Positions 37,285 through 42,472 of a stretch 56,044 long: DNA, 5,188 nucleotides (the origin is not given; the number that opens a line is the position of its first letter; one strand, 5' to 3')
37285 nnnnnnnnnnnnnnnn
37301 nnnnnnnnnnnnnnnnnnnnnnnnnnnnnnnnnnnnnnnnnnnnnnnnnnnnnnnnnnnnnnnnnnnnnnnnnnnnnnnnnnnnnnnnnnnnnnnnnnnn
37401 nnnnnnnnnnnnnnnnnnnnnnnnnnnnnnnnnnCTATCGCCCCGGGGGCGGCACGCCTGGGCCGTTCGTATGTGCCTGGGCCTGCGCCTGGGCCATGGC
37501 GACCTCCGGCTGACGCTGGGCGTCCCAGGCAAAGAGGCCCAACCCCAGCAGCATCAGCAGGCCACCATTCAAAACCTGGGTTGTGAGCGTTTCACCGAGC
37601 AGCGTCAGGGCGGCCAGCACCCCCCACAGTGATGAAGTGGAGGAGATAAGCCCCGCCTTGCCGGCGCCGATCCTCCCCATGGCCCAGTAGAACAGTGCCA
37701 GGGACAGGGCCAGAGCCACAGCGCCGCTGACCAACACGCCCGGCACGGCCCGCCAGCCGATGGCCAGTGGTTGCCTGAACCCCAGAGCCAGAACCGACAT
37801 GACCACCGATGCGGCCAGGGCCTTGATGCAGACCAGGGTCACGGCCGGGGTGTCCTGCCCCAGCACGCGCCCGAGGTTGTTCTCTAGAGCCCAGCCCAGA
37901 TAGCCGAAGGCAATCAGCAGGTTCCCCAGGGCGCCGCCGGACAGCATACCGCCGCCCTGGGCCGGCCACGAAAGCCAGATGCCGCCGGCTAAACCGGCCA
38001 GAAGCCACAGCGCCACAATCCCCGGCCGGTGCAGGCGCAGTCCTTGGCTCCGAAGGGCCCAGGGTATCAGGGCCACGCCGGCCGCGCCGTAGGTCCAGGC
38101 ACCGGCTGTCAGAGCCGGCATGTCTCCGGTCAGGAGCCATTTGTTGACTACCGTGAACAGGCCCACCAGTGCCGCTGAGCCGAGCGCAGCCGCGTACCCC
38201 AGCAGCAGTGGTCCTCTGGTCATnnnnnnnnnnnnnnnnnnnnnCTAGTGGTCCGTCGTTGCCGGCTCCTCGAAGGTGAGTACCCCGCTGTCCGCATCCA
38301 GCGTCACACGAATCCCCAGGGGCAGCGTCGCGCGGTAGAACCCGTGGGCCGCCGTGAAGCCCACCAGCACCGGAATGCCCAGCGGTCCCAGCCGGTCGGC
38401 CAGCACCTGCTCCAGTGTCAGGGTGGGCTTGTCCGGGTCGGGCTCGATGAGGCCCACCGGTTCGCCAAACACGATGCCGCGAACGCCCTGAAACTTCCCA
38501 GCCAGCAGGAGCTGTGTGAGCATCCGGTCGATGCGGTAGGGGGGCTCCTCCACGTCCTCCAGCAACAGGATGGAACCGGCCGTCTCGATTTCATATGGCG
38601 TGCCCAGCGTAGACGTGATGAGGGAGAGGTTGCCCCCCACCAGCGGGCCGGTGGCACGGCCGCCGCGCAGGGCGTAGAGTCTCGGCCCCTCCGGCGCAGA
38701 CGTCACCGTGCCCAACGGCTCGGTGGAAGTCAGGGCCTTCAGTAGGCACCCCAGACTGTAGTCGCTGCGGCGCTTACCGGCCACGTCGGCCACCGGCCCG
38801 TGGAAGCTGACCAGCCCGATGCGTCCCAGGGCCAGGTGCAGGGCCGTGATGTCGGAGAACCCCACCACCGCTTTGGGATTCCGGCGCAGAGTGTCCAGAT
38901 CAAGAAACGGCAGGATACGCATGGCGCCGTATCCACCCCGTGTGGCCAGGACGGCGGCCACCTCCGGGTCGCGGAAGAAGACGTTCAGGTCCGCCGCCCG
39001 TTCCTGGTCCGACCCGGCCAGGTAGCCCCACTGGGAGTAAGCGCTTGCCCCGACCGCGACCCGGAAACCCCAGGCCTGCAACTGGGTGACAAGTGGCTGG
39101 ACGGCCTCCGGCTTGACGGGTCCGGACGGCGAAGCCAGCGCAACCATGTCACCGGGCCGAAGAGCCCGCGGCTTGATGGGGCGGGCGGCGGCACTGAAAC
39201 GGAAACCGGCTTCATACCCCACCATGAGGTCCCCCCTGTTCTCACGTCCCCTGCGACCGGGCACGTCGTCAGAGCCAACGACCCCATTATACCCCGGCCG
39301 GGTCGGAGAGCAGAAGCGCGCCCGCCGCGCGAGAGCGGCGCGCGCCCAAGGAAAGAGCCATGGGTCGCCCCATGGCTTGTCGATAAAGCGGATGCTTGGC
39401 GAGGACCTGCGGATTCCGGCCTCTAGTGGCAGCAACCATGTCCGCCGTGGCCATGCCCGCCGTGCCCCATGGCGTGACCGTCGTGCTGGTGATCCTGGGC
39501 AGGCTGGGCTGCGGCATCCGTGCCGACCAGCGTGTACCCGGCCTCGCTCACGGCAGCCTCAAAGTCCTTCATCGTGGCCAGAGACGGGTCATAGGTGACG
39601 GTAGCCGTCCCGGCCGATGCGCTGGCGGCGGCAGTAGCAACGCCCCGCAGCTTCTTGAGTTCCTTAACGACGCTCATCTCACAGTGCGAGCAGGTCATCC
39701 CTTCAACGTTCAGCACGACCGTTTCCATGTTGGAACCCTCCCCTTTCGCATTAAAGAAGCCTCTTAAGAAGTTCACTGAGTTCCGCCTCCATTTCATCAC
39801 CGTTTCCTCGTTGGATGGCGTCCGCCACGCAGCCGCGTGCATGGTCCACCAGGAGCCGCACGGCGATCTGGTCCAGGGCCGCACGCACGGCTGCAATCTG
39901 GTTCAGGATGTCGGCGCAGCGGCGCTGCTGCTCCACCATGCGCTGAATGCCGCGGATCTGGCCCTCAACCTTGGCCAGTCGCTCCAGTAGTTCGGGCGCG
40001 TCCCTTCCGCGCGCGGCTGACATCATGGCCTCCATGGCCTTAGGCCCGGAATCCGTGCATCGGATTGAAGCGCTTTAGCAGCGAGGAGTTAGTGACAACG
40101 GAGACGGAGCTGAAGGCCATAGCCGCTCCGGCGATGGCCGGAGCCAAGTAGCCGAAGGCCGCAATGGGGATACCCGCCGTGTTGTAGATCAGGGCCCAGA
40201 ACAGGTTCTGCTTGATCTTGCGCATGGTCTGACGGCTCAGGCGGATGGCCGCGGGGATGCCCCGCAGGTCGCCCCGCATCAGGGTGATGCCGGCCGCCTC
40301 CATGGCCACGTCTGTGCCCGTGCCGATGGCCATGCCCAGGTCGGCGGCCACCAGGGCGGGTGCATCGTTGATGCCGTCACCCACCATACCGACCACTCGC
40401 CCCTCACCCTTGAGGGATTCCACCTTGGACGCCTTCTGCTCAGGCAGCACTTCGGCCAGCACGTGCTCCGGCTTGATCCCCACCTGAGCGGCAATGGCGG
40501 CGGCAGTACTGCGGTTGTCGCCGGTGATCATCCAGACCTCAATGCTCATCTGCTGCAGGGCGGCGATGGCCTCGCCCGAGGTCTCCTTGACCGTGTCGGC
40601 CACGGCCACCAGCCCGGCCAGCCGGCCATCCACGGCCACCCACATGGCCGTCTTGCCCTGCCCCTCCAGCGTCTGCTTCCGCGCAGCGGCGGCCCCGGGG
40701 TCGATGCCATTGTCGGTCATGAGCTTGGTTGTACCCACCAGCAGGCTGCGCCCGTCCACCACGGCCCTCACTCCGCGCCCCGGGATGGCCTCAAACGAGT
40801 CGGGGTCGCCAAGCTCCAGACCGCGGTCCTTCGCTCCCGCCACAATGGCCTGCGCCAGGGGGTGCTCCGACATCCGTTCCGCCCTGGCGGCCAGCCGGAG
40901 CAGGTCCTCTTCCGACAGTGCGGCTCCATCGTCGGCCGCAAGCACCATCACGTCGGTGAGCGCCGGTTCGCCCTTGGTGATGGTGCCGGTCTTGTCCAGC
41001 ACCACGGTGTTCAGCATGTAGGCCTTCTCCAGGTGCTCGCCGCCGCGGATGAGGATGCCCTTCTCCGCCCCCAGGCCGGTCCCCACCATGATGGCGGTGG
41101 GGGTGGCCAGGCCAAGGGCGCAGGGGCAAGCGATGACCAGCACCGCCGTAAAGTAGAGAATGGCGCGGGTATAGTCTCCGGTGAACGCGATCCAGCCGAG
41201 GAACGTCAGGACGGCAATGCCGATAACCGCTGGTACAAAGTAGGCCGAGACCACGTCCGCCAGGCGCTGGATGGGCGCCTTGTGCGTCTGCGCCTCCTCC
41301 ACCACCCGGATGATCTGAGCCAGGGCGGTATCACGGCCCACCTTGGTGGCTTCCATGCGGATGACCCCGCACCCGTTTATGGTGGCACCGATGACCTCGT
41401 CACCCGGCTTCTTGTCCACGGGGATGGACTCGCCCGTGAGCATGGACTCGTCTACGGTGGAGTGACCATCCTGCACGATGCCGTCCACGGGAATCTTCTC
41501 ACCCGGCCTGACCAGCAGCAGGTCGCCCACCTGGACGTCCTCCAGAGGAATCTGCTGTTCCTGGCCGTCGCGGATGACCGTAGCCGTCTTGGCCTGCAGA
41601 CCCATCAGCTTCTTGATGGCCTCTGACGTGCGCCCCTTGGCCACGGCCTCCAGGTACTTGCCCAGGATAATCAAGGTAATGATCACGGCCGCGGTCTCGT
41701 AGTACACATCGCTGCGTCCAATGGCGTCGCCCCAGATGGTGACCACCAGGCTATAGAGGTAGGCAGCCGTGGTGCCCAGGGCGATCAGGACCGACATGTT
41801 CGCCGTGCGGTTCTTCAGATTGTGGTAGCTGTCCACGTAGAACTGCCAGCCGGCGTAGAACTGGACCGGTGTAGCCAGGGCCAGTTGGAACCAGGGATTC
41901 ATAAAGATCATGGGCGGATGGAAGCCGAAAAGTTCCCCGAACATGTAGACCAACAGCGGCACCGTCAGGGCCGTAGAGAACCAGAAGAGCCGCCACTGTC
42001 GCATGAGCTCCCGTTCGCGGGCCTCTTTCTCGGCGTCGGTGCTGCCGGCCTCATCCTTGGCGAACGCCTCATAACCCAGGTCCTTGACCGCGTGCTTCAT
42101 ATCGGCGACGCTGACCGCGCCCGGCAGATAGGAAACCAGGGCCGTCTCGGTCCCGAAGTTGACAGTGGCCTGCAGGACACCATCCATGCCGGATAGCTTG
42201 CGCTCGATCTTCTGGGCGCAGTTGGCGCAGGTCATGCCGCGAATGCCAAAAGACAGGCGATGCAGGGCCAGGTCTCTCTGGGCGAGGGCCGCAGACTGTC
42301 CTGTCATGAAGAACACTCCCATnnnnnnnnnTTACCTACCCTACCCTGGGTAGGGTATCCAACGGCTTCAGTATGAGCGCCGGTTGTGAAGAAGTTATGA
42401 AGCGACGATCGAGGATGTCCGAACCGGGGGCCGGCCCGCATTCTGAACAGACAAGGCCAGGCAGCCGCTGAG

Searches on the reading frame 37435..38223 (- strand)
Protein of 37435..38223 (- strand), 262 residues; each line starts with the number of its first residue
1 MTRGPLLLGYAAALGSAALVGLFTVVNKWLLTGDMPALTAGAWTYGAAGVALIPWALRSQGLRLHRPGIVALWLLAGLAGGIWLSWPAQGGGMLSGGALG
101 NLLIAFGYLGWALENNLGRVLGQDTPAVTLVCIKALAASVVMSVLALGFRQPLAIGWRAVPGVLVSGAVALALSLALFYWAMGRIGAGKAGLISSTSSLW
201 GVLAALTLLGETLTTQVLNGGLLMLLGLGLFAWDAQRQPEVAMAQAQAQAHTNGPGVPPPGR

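Call 56: search_protein_families(library=pfam, proteins=[window:37435-38223:-], max_evalue=0.00001)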
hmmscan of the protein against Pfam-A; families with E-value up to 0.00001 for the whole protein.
window:37435-38223:- (262 aa): 1 family
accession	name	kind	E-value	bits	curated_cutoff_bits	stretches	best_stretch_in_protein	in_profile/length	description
PF00892.27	EamA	-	2.3e-16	60.7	28.2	1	99-231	2-133/135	EamA-like transporter family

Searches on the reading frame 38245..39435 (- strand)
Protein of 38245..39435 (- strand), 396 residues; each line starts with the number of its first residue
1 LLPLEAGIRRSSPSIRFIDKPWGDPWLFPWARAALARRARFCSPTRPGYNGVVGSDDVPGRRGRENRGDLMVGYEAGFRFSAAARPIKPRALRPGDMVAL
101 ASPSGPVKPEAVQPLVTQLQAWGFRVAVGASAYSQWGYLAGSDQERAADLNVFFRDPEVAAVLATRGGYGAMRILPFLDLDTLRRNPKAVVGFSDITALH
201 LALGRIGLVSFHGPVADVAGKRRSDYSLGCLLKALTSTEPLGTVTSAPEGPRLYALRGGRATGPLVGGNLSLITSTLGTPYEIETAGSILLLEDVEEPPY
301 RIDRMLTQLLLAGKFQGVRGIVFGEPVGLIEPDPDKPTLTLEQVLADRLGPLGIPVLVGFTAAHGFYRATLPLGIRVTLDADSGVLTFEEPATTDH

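Call 56: search_protein_families(library=pfam, proteins=[window:38245-39435:-], max_evalue=0.00001)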
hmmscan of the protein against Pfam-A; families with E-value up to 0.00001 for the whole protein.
window:38245-39435:- (396 aa): 2 families
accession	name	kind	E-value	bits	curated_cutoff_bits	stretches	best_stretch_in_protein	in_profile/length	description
PF02016.21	Peptidase_S66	-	6.3e-38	130.1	25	1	98-213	1-121/121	LD-carboxypeptidase N-terminal domain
PF17676.7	Peptidase_S66C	-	8.3e-35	120.4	23.7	1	262-379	1-120/120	LD-carboxypeptidase C-terminal domain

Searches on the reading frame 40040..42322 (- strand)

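Call 55: search_protein_families(library=pfam, proteins=[window:40040-42322:-], max_evalue=0.00001)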
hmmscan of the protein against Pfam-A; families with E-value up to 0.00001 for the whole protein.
window:40040-42322:- (760 aa): 3 families
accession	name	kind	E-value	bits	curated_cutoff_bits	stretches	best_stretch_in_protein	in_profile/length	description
PF00122.25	E1-E2_ATPase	-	2.2e-61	207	28.1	1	242-420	2-180/181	E1-E2 ATPase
PF00702.32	Hydrolase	-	1.7e-34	120.3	26.4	1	438-661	2-191/191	haloacid dehalogenase-like hydrolase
PF00403.32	HMA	-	4.6e-14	53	24.8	1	27-85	4-62/62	Heavy-metal-associated domain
